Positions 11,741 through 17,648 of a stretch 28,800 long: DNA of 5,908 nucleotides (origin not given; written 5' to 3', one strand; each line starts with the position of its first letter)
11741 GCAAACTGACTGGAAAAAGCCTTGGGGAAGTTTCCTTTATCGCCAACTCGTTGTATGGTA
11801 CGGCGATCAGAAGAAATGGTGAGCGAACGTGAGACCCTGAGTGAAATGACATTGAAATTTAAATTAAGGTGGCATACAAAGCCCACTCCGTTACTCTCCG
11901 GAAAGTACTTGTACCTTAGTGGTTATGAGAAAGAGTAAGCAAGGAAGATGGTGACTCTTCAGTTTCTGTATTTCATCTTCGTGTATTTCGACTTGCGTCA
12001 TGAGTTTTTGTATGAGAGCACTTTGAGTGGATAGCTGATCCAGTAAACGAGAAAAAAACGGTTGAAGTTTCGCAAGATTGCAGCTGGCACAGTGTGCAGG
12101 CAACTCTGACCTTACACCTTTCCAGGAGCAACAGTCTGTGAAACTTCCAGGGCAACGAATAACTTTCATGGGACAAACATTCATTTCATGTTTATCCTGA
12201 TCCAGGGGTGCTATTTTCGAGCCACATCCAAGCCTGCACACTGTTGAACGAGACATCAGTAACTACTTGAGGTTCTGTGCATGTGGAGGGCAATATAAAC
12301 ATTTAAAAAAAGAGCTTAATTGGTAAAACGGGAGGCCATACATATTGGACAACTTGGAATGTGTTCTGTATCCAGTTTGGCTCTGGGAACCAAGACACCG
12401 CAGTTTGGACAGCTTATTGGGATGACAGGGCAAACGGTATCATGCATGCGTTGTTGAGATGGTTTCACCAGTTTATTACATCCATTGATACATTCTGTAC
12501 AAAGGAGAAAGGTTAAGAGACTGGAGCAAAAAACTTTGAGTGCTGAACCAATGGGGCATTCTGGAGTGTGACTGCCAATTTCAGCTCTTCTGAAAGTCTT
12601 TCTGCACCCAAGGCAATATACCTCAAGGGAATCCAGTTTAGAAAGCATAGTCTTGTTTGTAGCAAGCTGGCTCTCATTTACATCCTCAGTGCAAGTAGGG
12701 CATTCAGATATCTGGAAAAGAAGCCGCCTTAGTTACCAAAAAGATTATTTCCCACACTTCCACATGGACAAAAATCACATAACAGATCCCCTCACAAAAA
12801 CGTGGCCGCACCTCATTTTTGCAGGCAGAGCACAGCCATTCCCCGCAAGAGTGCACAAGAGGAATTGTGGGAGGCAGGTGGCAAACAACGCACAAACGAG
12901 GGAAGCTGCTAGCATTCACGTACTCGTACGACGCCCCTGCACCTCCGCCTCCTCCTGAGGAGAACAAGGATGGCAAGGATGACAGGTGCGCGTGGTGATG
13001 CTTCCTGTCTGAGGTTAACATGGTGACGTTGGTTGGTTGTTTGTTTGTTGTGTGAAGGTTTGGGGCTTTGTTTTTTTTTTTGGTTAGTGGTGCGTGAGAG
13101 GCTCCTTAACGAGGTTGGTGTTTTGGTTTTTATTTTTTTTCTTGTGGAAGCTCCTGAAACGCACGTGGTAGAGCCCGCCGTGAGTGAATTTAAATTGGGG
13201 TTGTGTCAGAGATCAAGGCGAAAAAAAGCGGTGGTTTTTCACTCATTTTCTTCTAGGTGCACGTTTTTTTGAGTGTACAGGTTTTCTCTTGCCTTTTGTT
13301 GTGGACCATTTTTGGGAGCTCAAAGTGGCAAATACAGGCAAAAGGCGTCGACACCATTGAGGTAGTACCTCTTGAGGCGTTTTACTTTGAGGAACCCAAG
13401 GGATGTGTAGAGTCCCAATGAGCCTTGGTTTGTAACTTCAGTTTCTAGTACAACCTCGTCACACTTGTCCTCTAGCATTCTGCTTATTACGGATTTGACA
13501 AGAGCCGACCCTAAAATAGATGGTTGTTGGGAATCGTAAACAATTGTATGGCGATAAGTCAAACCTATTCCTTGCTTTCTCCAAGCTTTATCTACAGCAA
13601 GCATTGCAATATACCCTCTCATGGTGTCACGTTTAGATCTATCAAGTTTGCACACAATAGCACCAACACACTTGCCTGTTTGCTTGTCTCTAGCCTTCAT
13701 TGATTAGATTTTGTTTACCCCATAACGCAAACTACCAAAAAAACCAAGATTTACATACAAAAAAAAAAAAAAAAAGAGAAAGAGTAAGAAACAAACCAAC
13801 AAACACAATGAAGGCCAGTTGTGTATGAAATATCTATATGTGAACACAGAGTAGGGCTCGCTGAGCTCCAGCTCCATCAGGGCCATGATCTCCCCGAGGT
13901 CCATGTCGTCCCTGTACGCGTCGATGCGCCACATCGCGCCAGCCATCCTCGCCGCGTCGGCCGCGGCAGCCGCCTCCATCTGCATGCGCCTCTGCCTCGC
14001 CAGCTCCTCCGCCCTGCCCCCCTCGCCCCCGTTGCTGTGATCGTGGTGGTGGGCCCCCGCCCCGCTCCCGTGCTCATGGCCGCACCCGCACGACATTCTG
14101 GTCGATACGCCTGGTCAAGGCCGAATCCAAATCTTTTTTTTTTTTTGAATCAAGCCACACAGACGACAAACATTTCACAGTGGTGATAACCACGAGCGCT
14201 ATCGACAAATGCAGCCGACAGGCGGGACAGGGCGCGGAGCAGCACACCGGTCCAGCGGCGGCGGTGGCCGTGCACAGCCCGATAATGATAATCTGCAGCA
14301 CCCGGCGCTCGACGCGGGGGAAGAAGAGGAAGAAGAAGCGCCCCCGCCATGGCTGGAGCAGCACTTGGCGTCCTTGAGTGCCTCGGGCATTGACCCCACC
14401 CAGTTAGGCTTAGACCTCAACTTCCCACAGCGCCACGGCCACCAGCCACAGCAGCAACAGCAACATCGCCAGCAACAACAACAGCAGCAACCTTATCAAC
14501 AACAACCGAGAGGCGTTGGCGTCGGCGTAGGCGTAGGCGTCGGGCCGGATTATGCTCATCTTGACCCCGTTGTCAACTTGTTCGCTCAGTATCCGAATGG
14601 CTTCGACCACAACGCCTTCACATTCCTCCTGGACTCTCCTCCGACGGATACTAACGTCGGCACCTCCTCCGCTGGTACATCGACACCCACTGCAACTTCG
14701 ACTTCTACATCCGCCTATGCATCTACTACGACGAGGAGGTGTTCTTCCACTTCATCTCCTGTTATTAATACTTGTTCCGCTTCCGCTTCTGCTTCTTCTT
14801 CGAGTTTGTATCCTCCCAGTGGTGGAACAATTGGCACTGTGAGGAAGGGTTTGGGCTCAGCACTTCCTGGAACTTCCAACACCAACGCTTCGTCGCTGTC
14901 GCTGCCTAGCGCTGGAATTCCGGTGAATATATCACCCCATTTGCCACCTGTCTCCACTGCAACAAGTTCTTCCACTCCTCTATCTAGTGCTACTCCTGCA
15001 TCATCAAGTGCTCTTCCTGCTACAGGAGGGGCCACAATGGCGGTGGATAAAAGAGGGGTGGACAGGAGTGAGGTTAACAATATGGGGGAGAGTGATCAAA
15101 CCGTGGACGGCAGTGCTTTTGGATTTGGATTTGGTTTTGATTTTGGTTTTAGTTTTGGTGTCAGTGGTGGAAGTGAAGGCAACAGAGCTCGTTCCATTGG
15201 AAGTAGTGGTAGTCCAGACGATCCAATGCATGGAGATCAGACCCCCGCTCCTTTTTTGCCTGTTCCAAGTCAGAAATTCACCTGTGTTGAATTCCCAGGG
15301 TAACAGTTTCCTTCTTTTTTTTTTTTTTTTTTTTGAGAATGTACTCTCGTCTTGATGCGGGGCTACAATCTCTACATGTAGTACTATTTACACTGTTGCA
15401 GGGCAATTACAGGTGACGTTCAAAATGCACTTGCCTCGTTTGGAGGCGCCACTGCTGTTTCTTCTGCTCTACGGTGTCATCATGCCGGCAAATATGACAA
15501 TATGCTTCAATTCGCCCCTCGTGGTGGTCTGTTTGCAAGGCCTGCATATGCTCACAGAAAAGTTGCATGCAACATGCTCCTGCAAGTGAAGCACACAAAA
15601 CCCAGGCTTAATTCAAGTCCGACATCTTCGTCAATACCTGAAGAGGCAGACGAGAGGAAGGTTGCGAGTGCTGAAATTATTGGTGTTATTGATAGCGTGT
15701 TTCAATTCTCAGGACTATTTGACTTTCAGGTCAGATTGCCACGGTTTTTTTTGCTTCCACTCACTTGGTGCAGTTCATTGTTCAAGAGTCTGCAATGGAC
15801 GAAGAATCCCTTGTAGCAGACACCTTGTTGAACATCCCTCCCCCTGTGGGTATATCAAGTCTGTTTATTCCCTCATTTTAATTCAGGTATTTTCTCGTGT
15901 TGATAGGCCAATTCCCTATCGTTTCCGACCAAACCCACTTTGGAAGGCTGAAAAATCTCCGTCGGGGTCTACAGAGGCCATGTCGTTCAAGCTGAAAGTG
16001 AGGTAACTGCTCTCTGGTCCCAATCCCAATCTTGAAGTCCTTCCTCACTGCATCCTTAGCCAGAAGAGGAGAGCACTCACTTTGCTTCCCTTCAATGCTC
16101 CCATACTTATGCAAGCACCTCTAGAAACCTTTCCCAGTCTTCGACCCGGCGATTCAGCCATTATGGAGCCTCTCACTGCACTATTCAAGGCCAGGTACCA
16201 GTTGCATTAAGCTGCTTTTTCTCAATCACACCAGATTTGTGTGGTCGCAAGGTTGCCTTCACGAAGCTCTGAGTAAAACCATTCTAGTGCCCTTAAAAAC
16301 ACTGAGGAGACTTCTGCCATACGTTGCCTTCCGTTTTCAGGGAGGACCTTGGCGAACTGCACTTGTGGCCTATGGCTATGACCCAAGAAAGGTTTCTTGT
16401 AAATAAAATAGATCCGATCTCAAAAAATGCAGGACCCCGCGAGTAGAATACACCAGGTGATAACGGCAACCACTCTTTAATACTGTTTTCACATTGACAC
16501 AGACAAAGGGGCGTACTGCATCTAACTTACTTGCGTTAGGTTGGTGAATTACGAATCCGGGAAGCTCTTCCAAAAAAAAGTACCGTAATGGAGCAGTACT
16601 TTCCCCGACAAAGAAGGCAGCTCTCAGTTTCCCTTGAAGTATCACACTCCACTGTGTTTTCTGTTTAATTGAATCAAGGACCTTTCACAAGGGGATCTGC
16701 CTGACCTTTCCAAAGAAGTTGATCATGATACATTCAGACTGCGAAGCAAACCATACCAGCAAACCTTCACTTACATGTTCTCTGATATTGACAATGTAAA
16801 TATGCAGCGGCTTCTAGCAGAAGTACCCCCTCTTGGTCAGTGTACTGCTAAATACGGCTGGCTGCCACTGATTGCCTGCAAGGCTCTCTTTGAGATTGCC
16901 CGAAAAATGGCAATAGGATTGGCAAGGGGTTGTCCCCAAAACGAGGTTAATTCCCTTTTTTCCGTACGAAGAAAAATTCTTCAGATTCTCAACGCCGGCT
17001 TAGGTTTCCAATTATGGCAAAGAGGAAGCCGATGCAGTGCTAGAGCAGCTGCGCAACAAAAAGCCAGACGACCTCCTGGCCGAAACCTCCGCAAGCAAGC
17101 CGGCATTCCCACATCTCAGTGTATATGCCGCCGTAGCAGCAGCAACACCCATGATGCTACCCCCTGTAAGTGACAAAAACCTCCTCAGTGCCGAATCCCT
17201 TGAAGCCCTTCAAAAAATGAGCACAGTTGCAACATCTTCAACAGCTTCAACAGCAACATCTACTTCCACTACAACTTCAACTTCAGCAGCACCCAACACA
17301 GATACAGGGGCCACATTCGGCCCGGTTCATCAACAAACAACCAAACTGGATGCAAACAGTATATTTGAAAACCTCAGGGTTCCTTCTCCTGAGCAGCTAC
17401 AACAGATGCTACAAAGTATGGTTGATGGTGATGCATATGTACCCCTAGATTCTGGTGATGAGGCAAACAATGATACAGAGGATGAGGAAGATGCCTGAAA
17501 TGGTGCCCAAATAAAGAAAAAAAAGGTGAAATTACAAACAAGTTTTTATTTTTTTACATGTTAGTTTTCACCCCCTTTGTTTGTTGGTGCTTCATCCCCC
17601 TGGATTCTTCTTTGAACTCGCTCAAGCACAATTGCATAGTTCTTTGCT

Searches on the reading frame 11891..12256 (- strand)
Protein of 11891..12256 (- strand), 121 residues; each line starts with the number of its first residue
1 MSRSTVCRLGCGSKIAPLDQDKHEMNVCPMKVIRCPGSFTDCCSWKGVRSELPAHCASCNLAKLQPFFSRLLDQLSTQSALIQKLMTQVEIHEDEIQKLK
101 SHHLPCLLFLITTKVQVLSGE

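Call 60: search_protein_families(library=pfam, proteins=[window:11891-12256:-], max_evalue=0.01)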
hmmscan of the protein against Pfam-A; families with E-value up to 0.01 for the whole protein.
window:11891-12256:- (121 aa): 3 families
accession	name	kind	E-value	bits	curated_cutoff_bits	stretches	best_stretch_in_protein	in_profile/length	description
PF21361.3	Sina_ZnF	-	0.0012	19.7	32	1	8-57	14-61/77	Sina, zinc finger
PF16808.10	PKcGMP_CC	-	0.0065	16.5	35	0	75-102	3-30/35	Coiled-coil N-terminus of cGMP-dependent protein kinase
PF02176.24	zf-TRAF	-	0.0098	17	27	1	23-65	1-40/60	TRAF-type zinc finger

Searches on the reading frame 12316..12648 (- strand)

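Call 60: search_protein_families(library=pfam, proteins=[window:12316-12648:-], max_evalue=0.01)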
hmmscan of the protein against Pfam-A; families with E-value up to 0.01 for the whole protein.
window:12316-12648:- (110 aa): 3 families
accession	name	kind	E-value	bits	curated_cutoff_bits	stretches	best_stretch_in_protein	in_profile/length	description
PF21361.3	Sina_ZnF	-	0.00065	20.5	32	0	50-84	10-44/77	Sina, zinc finger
PF02176.24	zf-TRAF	-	0.0016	19.5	27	1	69-103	1-37/60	TRAF-type zinc finger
PF12647.12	RNHCP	-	0.0039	17.6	24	1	78-108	4-34/90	RNHCP domain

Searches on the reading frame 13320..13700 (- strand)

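Call 60: search_protein_families(library=pfam, proteins=[window:13320-13700:-], max_evalue=0.01)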
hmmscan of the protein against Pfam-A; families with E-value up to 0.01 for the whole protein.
window:13320-13700:- (126 aa): 5 families
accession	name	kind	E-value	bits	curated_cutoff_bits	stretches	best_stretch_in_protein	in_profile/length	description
PF00583.31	Acetyltransf_1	-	2.5e-13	50.8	20.7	2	63-103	76-116/116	Acetyltransferase (GNAT) family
PF13508.13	Acetyltransf_7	-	7.3e-07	29.9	27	1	9-46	12-46/84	Acetyltransferase (GNAT) domain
PF08445.16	FR47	-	5.5e-06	26.7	22.1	1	63-107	38-81/86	FR47-like protein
PF13673.13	Acetyltransf_10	-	5.9e-06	26.7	23.6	0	8-46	39-69/128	Acetyltransferase (GNAT) domain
PF13523.12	Acetyltransf_8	-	0.00097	19.2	27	1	62-108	95-142/145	Acetyltransferase (GNAT) domain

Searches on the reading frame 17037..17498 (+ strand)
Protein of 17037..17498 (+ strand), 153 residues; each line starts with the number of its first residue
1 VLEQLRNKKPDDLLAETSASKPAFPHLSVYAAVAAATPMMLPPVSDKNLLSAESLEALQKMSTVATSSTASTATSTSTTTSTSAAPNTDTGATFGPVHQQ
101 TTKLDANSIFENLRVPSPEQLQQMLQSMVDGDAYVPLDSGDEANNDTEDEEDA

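Call 60: search_protein_families(library=pfam, proteins=[window:17037-17498:+], max_evalue=0.01)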
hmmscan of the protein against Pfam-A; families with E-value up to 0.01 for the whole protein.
window:17037-17498:+ (153 aa): 1 family
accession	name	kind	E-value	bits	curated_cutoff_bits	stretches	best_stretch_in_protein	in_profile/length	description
PF05642.16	Sporozoite_P67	-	0.005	15.5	28.9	1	62-133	272-339/727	Sporozoite P67 surface antigen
